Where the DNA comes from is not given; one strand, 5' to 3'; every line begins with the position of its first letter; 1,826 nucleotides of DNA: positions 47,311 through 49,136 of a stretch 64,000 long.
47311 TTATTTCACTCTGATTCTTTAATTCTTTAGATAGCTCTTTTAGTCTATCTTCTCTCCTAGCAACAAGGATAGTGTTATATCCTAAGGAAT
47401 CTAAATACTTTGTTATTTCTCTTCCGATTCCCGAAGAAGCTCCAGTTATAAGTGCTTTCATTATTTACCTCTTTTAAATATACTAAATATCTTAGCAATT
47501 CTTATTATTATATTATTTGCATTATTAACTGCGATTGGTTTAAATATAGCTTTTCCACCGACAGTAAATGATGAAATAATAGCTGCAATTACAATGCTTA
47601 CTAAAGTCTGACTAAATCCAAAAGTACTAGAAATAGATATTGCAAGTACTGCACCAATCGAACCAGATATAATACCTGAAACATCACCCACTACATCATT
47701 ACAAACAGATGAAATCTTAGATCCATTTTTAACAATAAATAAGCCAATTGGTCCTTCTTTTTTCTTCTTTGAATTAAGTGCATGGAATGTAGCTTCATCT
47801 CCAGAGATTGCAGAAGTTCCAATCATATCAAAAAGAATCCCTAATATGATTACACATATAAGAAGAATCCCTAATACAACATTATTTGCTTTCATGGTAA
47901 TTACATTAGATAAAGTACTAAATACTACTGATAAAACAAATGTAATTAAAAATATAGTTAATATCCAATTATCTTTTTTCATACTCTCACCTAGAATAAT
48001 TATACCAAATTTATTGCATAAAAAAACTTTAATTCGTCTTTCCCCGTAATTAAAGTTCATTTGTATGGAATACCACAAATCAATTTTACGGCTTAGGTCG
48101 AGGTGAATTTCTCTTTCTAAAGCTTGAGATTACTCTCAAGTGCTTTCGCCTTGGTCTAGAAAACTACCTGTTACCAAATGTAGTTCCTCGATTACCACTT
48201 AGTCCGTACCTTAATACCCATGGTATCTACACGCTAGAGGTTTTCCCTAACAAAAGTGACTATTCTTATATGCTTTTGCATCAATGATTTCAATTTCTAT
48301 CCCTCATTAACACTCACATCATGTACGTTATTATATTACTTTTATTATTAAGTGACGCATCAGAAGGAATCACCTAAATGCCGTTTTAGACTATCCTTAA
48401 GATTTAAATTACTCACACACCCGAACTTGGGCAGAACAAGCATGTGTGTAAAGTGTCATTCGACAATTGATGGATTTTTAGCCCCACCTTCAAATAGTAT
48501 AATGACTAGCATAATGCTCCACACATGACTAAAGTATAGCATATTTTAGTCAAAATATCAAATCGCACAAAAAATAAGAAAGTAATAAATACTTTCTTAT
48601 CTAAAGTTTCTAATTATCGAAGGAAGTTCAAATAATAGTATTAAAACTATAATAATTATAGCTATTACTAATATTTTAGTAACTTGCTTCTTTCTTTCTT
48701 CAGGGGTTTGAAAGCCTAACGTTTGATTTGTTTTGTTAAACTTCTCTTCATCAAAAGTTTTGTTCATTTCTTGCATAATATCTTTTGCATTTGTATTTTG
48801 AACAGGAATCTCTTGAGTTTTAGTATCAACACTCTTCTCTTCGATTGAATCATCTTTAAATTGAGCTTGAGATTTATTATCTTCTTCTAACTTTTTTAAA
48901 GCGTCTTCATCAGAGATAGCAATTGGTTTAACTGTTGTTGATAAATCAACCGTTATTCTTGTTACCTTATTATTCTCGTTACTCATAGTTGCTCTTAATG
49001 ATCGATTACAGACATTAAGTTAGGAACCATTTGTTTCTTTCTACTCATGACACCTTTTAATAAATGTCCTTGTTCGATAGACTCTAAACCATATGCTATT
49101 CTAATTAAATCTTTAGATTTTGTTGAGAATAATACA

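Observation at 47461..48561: ~0.5-kb stand-alone structured RNA followed by a small 4-TM protein: OLE/OapA-like locus or a new large ncRNA class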

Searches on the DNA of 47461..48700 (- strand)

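Call 4: search_rna_families(source=window, start=47900, end=48700, threshold=evalue, max_evalue=1, show_alignments=1)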
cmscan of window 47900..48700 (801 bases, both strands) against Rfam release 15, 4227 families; matches with E-value up to 1: 2.
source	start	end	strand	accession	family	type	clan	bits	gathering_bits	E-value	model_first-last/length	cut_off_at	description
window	48049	48538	-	RF01071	OLE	Gene;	-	227.7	50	8.4e-65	1-616/616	no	Ornate Large Extremophilic RNA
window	48392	48496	-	RF00337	snoZ112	Gene; snRNA; snoRNA; CD-box;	CL00062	23.6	40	0.044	1-184/184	no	Small nucleolar RNA Z112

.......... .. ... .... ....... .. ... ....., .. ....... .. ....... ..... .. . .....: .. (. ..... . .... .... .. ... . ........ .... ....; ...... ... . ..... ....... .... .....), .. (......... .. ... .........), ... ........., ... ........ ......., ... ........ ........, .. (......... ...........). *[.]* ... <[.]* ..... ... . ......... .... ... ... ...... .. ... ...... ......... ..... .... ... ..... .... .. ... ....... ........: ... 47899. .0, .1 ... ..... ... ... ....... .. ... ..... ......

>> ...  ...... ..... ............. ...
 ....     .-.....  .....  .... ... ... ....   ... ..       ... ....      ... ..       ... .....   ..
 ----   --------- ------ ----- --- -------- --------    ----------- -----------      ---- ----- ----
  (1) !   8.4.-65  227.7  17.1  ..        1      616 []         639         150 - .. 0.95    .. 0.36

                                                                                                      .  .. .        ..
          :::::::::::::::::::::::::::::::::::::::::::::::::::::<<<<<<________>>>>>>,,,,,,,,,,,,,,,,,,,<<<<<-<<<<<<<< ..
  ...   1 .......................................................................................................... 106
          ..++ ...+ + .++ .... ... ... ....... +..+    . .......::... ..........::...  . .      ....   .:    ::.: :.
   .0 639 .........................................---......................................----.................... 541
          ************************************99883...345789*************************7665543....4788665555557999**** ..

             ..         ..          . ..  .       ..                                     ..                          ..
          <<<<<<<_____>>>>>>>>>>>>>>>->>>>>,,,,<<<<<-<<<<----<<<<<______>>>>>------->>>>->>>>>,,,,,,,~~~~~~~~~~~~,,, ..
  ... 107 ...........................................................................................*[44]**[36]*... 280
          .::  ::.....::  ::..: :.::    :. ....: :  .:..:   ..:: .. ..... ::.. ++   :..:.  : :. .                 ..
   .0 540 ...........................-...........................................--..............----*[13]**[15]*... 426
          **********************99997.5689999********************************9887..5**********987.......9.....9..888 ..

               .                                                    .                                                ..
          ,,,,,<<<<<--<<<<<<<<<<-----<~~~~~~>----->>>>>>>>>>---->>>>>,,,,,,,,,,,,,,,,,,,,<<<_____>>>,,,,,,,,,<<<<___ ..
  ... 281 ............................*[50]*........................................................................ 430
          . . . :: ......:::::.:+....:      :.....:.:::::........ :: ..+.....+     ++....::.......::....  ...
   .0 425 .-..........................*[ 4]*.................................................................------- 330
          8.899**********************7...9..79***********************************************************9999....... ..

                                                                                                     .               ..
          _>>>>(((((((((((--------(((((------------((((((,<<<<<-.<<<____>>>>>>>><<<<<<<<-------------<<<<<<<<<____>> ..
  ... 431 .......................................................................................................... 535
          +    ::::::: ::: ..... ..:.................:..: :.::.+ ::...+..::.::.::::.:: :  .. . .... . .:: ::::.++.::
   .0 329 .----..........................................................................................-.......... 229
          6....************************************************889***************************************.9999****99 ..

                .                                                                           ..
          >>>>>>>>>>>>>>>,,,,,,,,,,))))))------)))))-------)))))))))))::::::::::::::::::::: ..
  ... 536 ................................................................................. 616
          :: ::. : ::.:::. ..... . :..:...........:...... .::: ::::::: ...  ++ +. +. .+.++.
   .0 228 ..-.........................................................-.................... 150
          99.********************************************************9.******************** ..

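Call 16: search_rna_families(sources=[L001, L002, L003, L004, L005, L006, L007, L008, L009, L010, L011, L012, L014, L022, L024, L038, L040, L078, L015, L018], threshold=gathering)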
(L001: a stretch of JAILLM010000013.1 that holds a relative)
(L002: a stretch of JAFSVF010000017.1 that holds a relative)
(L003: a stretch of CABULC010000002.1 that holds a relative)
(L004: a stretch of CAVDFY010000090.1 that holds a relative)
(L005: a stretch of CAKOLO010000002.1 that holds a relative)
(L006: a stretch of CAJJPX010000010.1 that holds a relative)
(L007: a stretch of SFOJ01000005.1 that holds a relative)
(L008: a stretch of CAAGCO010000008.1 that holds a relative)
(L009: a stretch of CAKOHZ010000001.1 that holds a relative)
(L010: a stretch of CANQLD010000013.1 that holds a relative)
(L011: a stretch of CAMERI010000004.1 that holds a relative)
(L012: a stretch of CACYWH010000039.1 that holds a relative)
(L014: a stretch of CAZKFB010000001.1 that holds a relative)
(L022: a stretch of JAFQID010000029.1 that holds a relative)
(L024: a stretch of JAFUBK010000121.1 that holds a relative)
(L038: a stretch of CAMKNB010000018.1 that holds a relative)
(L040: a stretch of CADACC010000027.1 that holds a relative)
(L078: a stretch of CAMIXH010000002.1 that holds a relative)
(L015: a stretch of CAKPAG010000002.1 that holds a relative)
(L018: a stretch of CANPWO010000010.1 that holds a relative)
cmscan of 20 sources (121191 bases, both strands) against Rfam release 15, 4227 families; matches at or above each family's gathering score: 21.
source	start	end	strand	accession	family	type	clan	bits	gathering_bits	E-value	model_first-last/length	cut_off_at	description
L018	2345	2919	+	RF01071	OLE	Gene;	-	345.3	50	1.7e-97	1-616/616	no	Ornate Large Extremophilic RNA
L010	2340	2914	+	RF01071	OLE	Gene;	-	341.8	50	1.7e-96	1-616/616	no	Ornate Large Extremophilic RNA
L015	2313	2890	+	RF01071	OLE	Gene;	-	298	50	1.7e-83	1-616/616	no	Ornate Large Extremophilic RNA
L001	262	766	+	RF01071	OLE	Gene;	-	241.2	50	1.2e-66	1-616/616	no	Ornate Large Extremophilic RNA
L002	2437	2931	+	RF01071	OLE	Gene;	-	238.1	50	1e-65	1-616/616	no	Ornate Large Extremophilic RNA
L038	2509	2990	+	RF01071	OLE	Gene;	-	231.1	50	1.3e-63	1-616/616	no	Ornate Large Extremophilic RNA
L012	2504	2984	+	RF01071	OLE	Gene;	-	230.6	50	1.7e-63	1-616/616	no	Ornate Large Extremophilic RNA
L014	2422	2922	+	RF01071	OLE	Gene;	-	224.7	50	1e-61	1-616/616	no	Ornate Large Extremophilic RNA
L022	2505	2988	+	RF01071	OLE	Gene;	-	223.6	50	2.1e-61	1-616/616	no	Ornate Large Extremophilic RNA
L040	2439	2973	+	RF01071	OLE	Gene;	-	222.8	50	3.6e-61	1-616/616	no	Ornate Large Extremophilic RNA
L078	2506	2988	+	RF01071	OLE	Gene;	-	221.1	50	1.1e-60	1-616/616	no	Ornate Large Extremophilic RNA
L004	2502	2982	+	RF01071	OLE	Gene;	-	216.3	50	3e-59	1-616/616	no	Ornate Large Extremophilic RNA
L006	2506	2987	+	RF01071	OLE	Gene;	-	212.3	50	4.7e-58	1-616/616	no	Ornate Large Extremophilic RNA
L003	2502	2982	+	RF01071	OLE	Gene;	-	211.2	50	1e-57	1-616/616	no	Ornate Large Extremophilic RNA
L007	2502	2982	+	RF01071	OLE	Gene;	-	211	50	1.2e-57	1-616/616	no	Ornate Large Extremophilic RNA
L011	2507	2988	+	RF01071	OLE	Gene;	-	209.5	50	3.2e-57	1-616/616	no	Ornate Large Extremophilic RNA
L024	2225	2738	+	RF01071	OLE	Gene;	-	208.3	50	7.3e-57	1-616/616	no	Ornate Large Extremophilic RNA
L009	2508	2989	+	RF01071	OLE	Gene;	-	207.8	50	9.9e-57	1-616/616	no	Ornate Large Extremophilic RNA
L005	2501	2982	+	RF01071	OLE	Gene;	-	207.3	50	1.4e-56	1-616/616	no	Ornate Large Extremophilic RNA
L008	2502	2982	+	RF01071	OLE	Gene;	-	204.1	50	1.3e-55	1-616/616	no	Ornate Large Extremophilic RNA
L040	3573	3603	+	RF03156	L31-Firmicutes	Cis-reg; leader;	CL00118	34.8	33.3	0.0033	1-32/32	no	L31-Firmicutes ribosomal protein leader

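Call 17: search_rna_families(sources=[L013, L016, L017, L019, L020, L021, L023, L025, L027, L028, L029, L030, L031, L036, L039, L041, L051, L068, L073, L055], threshold=gathering)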
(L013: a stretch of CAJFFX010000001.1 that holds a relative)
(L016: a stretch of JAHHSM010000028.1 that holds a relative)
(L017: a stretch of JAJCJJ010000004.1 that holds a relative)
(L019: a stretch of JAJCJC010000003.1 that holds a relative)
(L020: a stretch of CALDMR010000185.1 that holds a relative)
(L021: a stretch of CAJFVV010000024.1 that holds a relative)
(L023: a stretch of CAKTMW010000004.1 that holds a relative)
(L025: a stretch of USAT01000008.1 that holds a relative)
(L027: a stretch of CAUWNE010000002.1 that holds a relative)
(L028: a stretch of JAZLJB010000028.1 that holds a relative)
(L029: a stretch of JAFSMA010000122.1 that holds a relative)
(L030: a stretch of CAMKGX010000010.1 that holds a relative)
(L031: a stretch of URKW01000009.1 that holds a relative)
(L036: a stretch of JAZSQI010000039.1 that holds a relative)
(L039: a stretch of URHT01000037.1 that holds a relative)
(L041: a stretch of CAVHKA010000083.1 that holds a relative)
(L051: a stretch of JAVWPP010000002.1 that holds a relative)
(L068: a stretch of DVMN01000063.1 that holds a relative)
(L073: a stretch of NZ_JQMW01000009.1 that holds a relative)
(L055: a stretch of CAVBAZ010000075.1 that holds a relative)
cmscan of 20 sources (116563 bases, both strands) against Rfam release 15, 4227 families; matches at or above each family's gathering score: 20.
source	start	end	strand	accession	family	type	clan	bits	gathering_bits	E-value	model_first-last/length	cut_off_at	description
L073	2195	2803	+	RF01071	OLE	Gene;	-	549.6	50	3.8e-158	1-616/616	no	Ornate Large Extremophilic RNA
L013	2250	2896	+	RF01071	OLE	Gene;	-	480.9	50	9e-138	1-616/616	no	Ornate Large Extremophilic RNA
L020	2257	2906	+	RF01071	OLE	Gene;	-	468.7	50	3.7e-134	1-616/616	no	Ornate Large Extremophilic RNA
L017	2250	2901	+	RF01071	OLE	Gene;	-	457.5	50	8.1e-131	1-616/616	no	Ornate Large Extremophilic RNA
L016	2261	2904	+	RF01071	OLE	Gene;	-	453.6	50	1.1e-129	1-616/616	no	Ornate Large Extremophilic RNA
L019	2260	2912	+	RF01071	OLE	Gene;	-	448.1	50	4.8e-128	1-616/616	no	Ornate Large Extremophilic RNA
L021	1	591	+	RF01071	OLE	Gene;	-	420.8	50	6e-120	58-616/616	5'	Ornate Large Extremophilic RNA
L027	2251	2912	+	RF01071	OLE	Gene;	-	407.1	50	7.2e-116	1-616/616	no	Ornate Large Extremophilic RNA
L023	2005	2695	+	RF01071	OLE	Gene;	-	406.4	50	1.1e-115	1-616/616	no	Ornate Large Extremophilic RNA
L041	1009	1697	+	RF01071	OLE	Gene;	-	402.7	50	1.4e-114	1-616/616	no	Ornate Large Extremophilic RNA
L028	2283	2957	+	RF01071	OLE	Gene;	-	401.2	50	4e-114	1-616/616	no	Ornate Large Extremophilic RNA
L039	2278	2945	+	RF01071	OLE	Gene;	-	401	50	4.7e-114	1-616/616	no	Ornate Large Extremophilic RNA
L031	2228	2918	+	RF01071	OLE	Gene;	-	400.2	50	7.8e-114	1-616/616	no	Ornate Large Extremophilic RNA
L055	2111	2801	+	RF01071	OLE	Gene;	-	399.2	50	1.6e-113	1-616/616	no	Ornate Large Extremophilic RNA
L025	2233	2924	+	RF01071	OLE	Gene;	-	398.5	50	2.5e-113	1-616/616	no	Ornate Large Extremophilic RNA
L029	2273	2942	+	RF01071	OLE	Gene;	-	388.6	50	2.2e-110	1-616/616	no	Ornate Large Extremophilic RNA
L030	2273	2942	+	RF01071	OLE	Gene;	-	387.3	50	5.4e-110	1-616/616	no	Ornate Large Extremophilic RNA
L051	2258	2857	+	RF01071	OLE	Gene;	-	357.6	50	3.4e-101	1-616/616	no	Ornate Large Extremophilic RNA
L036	2371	2972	+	RF01071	OLE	Gene;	-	316.9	50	4e-89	1-616/616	no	Ornate Large Extremophilic RNA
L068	1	267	+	RF01071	OLE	Gene;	-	165.1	50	4.6e-44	348-616/616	5'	Ornate Large Extremophilic RNA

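Call 25: search_rna_families(source=L073, start=2100, end=2900, threshold=gathering, show_alignments=1)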
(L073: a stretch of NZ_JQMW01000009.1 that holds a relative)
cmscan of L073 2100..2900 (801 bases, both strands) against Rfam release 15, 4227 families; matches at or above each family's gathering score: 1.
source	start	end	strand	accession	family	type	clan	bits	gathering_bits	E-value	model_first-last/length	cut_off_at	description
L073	2195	2803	+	RF01071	OLE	Gene;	-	549.6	50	2.6e-160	1-616/616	no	Ornate Large Extremophilic RNA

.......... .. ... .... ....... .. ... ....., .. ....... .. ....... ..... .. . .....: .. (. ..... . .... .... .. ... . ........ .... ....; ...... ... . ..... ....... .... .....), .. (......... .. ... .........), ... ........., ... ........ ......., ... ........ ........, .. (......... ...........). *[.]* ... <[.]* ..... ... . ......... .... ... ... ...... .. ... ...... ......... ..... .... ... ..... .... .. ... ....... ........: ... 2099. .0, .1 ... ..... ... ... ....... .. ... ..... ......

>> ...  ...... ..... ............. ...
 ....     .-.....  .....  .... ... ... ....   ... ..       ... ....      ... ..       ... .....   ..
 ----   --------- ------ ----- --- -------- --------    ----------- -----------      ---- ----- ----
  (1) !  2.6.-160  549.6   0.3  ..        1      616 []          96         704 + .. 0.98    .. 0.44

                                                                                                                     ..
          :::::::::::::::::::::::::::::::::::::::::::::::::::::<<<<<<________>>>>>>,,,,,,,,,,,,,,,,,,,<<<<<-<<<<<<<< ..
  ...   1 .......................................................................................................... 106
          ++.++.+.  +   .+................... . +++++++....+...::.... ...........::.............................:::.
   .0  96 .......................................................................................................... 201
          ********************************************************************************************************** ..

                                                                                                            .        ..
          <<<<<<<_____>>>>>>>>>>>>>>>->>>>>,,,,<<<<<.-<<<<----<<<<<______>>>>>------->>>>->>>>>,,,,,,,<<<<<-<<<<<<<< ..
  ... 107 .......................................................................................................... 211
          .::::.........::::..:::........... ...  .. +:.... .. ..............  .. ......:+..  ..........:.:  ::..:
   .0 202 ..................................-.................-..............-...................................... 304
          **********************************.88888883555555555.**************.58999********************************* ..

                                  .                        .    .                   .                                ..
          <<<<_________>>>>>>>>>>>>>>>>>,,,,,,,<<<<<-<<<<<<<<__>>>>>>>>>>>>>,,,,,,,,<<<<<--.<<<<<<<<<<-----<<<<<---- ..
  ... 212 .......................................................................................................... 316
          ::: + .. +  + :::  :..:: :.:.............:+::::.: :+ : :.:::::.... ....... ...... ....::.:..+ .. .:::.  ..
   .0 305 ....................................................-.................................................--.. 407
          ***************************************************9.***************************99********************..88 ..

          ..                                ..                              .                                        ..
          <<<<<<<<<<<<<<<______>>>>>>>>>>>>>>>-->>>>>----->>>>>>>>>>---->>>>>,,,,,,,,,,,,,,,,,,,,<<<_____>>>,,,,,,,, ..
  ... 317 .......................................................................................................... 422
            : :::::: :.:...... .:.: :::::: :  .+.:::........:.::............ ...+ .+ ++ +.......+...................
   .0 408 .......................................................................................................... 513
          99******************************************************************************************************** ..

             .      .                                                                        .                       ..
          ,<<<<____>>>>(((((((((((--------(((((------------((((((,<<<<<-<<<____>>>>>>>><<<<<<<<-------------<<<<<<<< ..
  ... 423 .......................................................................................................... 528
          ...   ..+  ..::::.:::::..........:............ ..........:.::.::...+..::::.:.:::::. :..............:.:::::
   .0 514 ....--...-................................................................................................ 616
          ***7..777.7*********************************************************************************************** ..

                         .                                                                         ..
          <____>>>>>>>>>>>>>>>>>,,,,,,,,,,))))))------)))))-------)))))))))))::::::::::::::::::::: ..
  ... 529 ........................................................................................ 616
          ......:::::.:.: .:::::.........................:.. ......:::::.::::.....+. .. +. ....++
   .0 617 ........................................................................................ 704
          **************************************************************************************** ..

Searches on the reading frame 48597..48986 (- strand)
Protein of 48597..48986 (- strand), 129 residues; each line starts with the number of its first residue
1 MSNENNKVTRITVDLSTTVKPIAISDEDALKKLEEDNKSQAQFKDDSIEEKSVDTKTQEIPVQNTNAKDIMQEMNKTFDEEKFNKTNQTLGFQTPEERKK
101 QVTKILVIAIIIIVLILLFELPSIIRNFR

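Call 5: search_protein_families(library=pfam, proteins=[window:48597-48986:-], max_evalue=0.01)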
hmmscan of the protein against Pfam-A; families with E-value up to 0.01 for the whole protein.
window:48597-48986:- (129 aa): 1 family
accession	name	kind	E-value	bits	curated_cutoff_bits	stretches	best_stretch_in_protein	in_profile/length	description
PF02442.22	L1R_F9L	-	0.0071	16.7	27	1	45-117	140-196/200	Lipid membrane protein of large eukaryotic DNA viruses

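Call 7: search_protein_families(library=ncbifam, proteins=[window:48597-48986:-], max_evalue=0.01)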
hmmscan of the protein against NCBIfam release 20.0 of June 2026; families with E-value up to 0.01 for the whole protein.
window:48597-48986:- (129 aa): 4 families
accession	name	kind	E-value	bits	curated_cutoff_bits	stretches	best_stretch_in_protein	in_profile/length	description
NF045849.1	ICE_MMCAP2_0565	equivalog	6.9e-05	22.4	40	1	94-126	45-77/80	Mbov_0395 family pilin-like conjugal transfer protein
TIGR03927.1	T7SS_EssA_Firm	equivalog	0.00021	21.2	32.45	1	30-126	56-147/151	type VII secretion protein EssA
NF038277.1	accessory_MacP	equivalog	0.0044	17.4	45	1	33-118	14-93/98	cell wall synthase accessory phosphoprotein MacP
NF033483.0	PknB_PASTA_kin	equivalog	0.0057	15.7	450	1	31-117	267-347/563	Stk1 family PASTA domain-containing Ser/Thr kinase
